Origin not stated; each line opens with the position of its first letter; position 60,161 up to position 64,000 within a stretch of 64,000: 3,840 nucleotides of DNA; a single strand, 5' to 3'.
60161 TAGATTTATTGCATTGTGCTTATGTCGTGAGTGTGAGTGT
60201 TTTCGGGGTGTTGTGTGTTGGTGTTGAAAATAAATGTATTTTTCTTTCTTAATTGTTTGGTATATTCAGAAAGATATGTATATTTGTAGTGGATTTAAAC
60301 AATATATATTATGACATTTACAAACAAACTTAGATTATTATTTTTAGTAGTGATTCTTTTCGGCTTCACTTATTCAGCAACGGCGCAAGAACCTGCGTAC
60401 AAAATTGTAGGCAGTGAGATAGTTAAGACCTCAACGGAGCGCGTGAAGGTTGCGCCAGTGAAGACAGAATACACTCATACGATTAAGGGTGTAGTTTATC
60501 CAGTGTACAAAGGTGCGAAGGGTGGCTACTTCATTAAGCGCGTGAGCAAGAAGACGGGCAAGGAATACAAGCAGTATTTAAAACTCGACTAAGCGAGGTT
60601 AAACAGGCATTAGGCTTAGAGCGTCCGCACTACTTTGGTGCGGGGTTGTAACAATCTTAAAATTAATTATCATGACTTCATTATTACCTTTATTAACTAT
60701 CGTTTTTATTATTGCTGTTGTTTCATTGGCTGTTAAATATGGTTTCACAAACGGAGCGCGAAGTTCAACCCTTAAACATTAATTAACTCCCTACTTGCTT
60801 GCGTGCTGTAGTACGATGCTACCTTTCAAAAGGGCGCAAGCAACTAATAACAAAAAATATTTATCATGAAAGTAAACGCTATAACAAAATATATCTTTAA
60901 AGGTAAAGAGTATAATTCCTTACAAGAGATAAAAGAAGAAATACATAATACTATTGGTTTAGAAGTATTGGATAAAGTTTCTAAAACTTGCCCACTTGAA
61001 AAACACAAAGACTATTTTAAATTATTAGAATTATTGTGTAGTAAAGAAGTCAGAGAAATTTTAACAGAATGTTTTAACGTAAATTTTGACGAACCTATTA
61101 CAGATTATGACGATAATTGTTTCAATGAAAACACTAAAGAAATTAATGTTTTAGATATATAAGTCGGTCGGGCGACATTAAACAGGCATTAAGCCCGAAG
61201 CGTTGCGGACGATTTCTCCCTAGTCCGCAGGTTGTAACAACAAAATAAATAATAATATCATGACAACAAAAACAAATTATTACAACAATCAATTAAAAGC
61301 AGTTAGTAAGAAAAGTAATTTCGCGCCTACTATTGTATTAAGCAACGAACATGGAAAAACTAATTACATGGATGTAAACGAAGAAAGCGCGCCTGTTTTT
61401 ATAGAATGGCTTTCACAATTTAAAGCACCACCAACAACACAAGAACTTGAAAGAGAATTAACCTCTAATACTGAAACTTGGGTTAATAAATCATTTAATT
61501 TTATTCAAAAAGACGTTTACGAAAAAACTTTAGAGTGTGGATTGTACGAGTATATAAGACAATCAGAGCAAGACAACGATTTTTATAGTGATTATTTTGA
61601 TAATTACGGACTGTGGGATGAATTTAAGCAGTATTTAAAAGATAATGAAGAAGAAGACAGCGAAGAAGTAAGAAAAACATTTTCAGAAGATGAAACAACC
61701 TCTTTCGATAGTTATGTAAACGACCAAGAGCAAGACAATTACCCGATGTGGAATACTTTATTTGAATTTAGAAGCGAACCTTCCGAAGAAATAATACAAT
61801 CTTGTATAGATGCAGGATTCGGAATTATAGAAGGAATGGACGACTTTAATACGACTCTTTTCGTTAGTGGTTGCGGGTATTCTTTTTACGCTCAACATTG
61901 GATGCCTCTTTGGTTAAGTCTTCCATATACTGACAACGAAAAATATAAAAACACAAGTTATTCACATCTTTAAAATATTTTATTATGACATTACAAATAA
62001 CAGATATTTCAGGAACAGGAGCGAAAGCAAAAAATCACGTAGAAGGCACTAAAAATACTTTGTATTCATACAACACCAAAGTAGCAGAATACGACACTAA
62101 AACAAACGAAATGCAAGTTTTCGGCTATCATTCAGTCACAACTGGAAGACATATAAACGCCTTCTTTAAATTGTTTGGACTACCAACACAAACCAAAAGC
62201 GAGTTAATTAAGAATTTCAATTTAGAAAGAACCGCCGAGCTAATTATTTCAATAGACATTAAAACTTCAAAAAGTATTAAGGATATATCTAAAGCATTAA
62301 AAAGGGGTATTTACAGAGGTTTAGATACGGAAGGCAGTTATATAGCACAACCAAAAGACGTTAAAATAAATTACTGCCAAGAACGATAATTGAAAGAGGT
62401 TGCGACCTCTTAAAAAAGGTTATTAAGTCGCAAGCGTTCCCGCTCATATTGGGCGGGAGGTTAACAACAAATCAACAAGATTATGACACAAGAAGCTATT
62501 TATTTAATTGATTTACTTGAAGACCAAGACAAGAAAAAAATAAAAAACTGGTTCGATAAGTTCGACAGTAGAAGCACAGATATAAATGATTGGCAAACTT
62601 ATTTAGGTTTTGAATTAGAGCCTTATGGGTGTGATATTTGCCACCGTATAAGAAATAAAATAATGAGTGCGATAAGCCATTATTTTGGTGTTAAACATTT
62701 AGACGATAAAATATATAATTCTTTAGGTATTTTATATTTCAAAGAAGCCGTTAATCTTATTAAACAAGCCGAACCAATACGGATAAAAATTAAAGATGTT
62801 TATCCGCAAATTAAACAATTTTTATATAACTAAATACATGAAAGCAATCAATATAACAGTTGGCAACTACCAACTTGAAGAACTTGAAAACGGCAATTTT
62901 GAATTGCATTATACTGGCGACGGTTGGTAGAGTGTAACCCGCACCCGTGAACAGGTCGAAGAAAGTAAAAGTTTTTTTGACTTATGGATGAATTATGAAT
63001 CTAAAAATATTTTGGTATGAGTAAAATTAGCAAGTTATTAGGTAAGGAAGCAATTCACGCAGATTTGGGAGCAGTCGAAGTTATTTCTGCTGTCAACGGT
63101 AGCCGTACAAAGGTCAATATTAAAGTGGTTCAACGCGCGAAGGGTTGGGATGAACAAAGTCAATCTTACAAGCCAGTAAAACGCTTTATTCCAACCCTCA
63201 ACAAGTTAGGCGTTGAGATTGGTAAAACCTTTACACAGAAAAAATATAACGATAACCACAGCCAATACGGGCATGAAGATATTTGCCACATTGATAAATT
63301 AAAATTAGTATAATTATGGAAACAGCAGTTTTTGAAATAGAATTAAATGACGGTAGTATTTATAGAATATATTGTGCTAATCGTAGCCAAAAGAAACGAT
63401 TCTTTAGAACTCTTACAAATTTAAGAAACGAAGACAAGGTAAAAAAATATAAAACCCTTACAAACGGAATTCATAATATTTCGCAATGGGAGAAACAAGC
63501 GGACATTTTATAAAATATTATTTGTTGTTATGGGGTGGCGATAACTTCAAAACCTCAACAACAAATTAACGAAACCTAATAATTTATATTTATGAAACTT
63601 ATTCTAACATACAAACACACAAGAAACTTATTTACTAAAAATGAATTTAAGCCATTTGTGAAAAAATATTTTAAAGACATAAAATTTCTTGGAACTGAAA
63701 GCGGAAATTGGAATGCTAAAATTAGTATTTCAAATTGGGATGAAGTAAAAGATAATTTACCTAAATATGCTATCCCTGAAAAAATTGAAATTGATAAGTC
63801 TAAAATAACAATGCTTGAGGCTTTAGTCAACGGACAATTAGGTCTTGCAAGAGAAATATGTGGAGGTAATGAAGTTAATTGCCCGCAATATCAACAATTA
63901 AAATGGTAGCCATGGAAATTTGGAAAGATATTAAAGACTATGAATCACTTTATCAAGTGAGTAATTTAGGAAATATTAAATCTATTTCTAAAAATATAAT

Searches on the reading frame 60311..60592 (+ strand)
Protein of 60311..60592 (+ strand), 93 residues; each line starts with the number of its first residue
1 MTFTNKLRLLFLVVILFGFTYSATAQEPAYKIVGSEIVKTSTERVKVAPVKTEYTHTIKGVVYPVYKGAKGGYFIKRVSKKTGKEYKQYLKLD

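Call 12: search_protein_families(library=pfam, proteins=[window:60311-60592:+], max_evalue=0.01)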
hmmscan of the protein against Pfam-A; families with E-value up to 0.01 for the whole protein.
window:60311-60592:+ (93 aa): 0 families

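Call 18: find_encoding_contigs(protein=window:60311-60592:+, flank=10000, max_places=10)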
Protein window:60311-60592:+ (93 aa): 4 contigs read that carry it; 1 place shown.
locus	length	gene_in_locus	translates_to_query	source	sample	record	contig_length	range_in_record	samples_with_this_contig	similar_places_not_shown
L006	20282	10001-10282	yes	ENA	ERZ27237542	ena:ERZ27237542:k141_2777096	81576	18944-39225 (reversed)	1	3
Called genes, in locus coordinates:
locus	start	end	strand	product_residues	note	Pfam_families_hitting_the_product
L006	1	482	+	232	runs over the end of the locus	PF05766:NinG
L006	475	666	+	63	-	-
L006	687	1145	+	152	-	-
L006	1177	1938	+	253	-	-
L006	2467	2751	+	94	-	-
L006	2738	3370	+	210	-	-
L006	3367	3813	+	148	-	PF03767:Acid_phosphat_B (weak), PF25109:HAD_PNKP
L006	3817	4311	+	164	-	-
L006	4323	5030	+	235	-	-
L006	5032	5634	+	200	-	PF25188:Tad6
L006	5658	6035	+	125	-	-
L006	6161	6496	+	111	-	-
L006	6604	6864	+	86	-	-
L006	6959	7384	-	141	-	-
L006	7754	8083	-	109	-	-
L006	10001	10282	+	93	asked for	-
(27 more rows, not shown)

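Call 20: find_homologous_proteins(query=window:60311-60592:+, max_evalue=0.001)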
Query window:60311-60592:+ (93 aa): 53 proteins with E <= 0.001 among 57 candidates.
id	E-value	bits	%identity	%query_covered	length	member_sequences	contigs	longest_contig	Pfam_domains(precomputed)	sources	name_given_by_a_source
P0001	4.7e-52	191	100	100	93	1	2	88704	-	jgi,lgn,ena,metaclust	metaclust:\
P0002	1.5e-31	126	70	100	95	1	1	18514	-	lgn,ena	-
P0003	5.4e-31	124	67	100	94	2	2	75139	-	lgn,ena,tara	tara:strand:+ start:15940 stop:16224 length:285 start_codon:yes stop_codon:yes gene_type:complete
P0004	4.3e-30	121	69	90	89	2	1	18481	-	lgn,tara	tara:strand:- start:7310 stop:7579 length:270 start_codon:yes stop_codon:yes gene_type:complete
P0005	2.0e-27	113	67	99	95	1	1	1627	-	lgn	-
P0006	7.4e-25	105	62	92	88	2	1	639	-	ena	-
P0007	1.3e-24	104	63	92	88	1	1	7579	-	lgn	-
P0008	1.2e-23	101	59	92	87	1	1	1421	-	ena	-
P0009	1.4e-22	97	57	100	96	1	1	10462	-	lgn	-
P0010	1.4e-22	97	64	78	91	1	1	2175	-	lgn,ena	-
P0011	7.5e-20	89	54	90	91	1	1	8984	-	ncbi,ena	-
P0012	2.8e-18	84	55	96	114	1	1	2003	-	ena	-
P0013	2.8e-17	81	56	91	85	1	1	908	-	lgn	-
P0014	9.8e-15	72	49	87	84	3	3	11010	-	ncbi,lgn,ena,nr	ncbi:MAG: hypothetical protein PHF76_12620 [Bacteroidales bacterium]|nr:hypothetical protein [Bacter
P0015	3.9e-14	70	47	87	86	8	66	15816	-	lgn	-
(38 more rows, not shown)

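Call 22: find_encoding_contigs(protein=P0003, flank=6000, max_places=4)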
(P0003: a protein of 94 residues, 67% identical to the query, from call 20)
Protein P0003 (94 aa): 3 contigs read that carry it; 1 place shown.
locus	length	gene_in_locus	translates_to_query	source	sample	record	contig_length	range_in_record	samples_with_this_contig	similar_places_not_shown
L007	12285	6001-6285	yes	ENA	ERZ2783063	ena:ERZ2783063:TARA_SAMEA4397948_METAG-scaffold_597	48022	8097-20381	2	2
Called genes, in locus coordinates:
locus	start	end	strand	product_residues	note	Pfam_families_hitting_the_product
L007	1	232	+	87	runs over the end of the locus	-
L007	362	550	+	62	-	-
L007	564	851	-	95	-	-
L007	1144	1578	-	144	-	-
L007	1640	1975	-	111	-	-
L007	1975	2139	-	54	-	-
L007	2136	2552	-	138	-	-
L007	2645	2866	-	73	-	-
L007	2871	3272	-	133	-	-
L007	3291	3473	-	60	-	-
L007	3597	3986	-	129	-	-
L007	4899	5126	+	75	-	-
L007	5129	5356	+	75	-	-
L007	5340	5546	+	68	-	-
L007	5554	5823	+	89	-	-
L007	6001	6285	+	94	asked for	-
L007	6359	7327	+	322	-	-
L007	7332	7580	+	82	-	PF26096:DUF8033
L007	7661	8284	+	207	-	-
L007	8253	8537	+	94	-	-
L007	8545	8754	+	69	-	-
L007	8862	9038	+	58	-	-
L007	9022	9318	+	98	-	-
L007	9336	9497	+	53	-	-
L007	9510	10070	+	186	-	-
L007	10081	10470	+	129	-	-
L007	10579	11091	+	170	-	-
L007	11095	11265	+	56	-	-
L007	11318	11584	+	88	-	-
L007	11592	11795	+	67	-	-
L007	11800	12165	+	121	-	PF19800:DUF6283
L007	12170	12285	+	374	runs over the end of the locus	-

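Call 23: find_encoding_contigs(protein=P0002, flank=6000, max_places=4)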
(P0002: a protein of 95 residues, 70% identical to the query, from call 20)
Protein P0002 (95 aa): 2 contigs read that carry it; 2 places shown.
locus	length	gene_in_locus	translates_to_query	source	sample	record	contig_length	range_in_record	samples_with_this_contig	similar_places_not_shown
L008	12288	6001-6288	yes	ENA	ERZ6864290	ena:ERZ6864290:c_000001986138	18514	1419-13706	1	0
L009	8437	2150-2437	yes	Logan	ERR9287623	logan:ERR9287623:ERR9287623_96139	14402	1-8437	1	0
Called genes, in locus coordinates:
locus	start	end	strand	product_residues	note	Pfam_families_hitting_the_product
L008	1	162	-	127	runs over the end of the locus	-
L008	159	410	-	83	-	PF24591:Phage_YunG-like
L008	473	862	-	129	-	-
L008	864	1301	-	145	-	-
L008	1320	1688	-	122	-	-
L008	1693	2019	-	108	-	-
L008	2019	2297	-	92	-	-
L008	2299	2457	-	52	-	-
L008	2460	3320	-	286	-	PF25187:Acb3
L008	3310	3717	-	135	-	-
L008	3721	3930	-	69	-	-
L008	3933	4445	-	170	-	-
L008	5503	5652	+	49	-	-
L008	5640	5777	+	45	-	-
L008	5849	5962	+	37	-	-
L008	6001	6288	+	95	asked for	-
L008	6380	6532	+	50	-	-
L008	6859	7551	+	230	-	-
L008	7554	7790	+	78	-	-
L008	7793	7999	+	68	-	-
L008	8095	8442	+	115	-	-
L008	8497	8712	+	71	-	-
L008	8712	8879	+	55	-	-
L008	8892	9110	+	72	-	-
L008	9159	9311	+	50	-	-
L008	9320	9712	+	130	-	-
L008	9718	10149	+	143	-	-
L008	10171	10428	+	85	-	-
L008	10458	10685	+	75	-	-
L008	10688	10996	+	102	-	-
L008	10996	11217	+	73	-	-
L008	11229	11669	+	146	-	-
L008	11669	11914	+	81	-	-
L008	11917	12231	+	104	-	-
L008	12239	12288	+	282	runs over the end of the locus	PF00004:AAA, PF07724:AAA_2, PF09820:AAA-ATPase_like (faint)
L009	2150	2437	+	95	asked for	-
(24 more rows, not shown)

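Call 24: find_encoding_contigs(protein=P0004, flank=6000, max_places=4)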
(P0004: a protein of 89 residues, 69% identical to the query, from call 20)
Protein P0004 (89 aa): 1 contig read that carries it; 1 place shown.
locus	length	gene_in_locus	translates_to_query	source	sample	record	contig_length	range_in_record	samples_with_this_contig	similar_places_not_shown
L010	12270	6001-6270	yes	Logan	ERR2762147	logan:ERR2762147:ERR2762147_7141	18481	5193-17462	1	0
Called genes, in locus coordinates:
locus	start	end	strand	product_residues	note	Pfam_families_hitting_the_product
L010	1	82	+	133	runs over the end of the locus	-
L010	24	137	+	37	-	-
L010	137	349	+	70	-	-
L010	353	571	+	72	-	-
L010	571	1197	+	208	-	PF05766:NinG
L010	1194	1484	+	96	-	-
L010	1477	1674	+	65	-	-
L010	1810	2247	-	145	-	-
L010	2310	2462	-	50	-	-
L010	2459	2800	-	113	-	-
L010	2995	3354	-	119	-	-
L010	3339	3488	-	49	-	-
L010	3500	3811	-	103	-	-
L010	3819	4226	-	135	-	-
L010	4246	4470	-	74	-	-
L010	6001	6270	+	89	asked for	-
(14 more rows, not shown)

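Call 30: find_related_loci(query=A1, collection=viral_contigs, flank=5000)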
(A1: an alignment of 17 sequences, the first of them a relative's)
Query A1 (93 aa) in viral_contigs; peptide patterns used: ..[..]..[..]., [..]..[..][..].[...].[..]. (x = any residue, [..] = any of these).
202 stretches matched a pattern; 42 encode a relative of the query (tblastn E <= 1e-3); 42 distinct loci.
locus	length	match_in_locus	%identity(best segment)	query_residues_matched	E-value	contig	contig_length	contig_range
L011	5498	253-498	54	7-90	1e-21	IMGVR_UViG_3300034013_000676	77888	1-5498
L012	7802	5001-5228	53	19-93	2e-19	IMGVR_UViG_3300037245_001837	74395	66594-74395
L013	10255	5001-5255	46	11-93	5e-19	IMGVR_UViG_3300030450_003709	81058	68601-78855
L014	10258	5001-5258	49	10-92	8e-19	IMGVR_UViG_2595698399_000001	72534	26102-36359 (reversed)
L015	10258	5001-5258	49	10-92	1e-18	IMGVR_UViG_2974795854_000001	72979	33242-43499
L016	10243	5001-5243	42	13-93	7e-18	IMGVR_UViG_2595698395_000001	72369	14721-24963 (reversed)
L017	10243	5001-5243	41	13-93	2e-17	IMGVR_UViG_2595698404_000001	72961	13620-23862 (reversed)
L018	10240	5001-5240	47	12-92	2e-17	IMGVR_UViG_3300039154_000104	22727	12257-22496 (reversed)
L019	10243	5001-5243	40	13-93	8e-17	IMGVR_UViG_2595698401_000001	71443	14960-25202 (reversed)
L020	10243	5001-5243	40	13-93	7e-16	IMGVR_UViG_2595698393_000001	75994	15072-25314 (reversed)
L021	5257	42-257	49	19-93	3e-15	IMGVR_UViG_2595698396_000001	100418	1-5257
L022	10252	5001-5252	45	6-90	5e-15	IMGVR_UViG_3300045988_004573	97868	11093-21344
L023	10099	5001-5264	45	7-90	6e-14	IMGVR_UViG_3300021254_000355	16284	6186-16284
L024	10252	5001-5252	42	8-90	3e-12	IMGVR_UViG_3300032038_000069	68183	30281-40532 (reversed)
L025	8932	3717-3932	44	22-93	3e-12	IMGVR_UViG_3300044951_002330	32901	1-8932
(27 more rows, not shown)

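Call 45: find_related_loci(query=A1, collection=metagenome_contigs, flank=4000)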
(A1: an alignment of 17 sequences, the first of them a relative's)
Query A1 (93 aa) in metagenome_contigs; peptide patterns used: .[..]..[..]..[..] (x = any residue, [..] = any of these).
599 stretches matched a pattern (row limit reached: there are more); 106 encode a relative of the query (tblastn E <= 1e-3); the best 80 are kept; 80 distinct loci.
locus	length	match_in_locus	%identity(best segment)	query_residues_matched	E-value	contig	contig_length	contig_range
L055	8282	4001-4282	67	1-93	4e-37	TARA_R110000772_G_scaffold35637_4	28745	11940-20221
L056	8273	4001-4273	65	5-92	1e-34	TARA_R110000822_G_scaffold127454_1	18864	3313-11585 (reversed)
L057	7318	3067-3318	54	9-92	3e-24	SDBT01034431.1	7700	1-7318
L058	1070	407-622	61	23-92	1e-21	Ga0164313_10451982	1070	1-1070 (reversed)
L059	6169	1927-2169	40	13-93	6e-17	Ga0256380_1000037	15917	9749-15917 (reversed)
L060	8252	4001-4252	45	6-90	4e-15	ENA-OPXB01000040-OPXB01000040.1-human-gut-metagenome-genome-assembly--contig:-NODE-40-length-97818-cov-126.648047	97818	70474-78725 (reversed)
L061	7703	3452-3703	45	6-90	4e-15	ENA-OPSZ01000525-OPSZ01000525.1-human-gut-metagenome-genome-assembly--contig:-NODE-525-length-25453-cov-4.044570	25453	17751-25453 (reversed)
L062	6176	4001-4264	45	7-90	5e-14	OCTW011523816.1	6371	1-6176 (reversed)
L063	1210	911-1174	45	7-90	4e-14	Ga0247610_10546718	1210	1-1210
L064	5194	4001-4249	45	8-90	6e-14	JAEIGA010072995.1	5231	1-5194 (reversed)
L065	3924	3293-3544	41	6-90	1e-13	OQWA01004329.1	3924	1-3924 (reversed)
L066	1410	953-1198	42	8-90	2e-13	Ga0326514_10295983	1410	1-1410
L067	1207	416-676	43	7-90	3e-13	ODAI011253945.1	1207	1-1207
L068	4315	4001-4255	40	9-93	8e-13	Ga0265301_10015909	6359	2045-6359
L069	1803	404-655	42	9-90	1e-12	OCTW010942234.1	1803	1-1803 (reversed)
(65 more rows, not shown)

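Call 56: find_encoding_contigs(protein=P0007, flank=5000, max_places=3)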
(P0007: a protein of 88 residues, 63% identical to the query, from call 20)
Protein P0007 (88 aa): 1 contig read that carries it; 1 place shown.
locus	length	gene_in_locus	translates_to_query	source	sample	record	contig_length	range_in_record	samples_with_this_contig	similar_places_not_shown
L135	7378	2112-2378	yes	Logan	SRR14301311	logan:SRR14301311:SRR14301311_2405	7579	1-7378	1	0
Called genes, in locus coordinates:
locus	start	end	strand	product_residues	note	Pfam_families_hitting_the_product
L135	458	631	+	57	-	-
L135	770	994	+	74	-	-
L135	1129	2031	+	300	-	PF12083:DUF3560, PF24692:DUF7659 (weak)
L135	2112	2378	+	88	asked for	-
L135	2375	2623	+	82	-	-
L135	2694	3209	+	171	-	PF18406:DUF1281_C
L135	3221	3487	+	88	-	-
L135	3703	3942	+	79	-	PF01381:HTH_3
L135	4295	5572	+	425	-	PF13102:Phage_int_SAM_5, PF00589:Phage_integrase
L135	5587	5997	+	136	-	-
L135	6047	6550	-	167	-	-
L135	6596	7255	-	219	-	PF04383:KilA-N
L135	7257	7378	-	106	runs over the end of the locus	?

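Call 57: find_encoding_contigs(protein=P0009, flank=5000, max_places=3)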
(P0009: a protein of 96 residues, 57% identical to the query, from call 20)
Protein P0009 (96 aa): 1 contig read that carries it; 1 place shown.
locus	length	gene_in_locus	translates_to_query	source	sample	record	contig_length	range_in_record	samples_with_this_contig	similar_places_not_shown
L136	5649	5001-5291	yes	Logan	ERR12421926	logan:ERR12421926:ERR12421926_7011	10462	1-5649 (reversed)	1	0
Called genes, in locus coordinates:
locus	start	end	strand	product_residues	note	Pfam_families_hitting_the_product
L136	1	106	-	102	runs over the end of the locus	-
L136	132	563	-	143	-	-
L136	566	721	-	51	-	-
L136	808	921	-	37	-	-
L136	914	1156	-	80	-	PF00550:PP-binding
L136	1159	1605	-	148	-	-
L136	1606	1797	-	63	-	-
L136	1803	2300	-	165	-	-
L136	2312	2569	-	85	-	-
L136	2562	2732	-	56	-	-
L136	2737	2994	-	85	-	-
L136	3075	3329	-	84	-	-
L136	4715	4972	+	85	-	-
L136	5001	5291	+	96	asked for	-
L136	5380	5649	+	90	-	?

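Call 58: find_encoding_contigs(protein=P0011, flank=5000, max_places=3)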
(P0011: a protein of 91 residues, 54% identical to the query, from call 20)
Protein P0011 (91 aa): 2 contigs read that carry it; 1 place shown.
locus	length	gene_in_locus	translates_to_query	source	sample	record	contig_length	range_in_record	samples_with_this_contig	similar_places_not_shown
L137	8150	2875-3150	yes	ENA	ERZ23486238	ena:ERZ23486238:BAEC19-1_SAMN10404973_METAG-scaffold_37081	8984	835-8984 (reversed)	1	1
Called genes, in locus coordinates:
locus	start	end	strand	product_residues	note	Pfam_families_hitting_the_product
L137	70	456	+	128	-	-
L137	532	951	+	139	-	-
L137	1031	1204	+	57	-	-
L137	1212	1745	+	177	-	-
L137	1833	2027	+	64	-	-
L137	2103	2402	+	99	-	-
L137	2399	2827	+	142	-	PF24746:DUF7694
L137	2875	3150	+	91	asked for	-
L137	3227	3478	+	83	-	-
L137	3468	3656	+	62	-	-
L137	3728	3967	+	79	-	-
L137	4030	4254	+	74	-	-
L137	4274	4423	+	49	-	-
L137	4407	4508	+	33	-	-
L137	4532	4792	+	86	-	-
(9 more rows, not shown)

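Call 102: find_encoding_contigs(protein=P0005, flank=5000, max_places=5)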
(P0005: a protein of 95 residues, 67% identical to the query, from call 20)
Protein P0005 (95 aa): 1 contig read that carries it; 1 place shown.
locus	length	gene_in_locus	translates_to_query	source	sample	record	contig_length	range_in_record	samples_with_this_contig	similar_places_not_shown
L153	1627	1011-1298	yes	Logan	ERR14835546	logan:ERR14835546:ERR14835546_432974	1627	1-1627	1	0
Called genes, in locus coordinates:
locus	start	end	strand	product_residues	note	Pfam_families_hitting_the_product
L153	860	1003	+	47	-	-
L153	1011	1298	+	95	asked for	-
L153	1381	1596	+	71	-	-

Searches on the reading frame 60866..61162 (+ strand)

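Call 12: search_protein_families(library=pfam, proteins=[window:60866-61162:+], max_evalue=0.01)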
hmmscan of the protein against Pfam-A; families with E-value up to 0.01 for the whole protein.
window:60866-61162:+ (98 aa): 1 family
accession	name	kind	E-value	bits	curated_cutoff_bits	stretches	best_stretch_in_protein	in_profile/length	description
PF10312.14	Cactin_mid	-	0.0061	16.7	23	1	9-65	68-115/194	Conserved mid region of cactin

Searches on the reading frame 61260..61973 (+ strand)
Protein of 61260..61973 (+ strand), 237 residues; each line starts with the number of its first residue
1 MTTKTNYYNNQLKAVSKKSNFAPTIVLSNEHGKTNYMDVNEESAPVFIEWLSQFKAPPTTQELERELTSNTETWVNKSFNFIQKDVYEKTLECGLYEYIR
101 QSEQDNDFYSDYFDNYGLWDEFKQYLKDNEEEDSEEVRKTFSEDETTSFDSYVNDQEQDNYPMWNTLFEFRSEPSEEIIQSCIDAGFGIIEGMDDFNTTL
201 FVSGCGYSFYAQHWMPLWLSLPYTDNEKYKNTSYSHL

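Call 11: search_protein_families(library=phrogs, proteins=[window:61260-61973:+], max_evalue=0.00001)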
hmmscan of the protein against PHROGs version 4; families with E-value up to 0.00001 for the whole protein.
window:61260-61973:+ (237 aa): 0 families

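Call 12: search_protein_families(library=pfam, proteins=[window:61260-61973:+], max_evalue=0.01)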
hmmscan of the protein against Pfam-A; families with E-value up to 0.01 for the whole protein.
window:61260-61973:+ (237 aa): 0 families

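Call 13: find_related_loci(query=window:61260-61973:+, collection=viral_contigs, flank=6000)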
Query window:61260-61973:+ (237 aa) in viral_contigs; peptide patterns used: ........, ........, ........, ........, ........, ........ (x = any residue, [..] = any of these).
3 stretches matched a pattern, but none encodes a relative of the query by tblastn (E <= 1e-3).

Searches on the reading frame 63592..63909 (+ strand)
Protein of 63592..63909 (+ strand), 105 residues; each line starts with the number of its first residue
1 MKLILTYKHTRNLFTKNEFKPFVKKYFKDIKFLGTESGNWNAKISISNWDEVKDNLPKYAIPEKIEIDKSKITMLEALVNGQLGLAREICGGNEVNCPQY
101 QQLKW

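Call 70: find_encoding_contigs(protein=window:63592-63909:+, flank=10000, max_places=4)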
Protein window:63592-63909:+ (105 aa): 4 contigs read that carry it; 1 place shown.
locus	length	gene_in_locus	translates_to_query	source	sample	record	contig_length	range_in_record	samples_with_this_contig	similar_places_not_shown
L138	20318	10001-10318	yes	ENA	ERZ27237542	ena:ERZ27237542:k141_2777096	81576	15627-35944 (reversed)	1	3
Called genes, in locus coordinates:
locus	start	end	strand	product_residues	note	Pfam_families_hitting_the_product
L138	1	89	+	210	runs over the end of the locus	-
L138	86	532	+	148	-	PF03767:Acid_phosphat_B (weak), PF25109:HAD_PNKP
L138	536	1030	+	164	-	-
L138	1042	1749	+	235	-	-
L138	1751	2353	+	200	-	PF25188:Tad6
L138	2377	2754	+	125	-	-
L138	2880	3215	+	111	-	-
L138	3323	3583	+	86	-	-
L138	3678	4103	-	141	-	-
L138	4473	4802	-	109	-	-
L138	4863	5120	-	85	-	-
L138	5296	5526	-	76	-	-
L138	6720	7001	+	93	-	-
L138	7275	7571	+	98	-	-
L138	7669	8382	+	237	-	-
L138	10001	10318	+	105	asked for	-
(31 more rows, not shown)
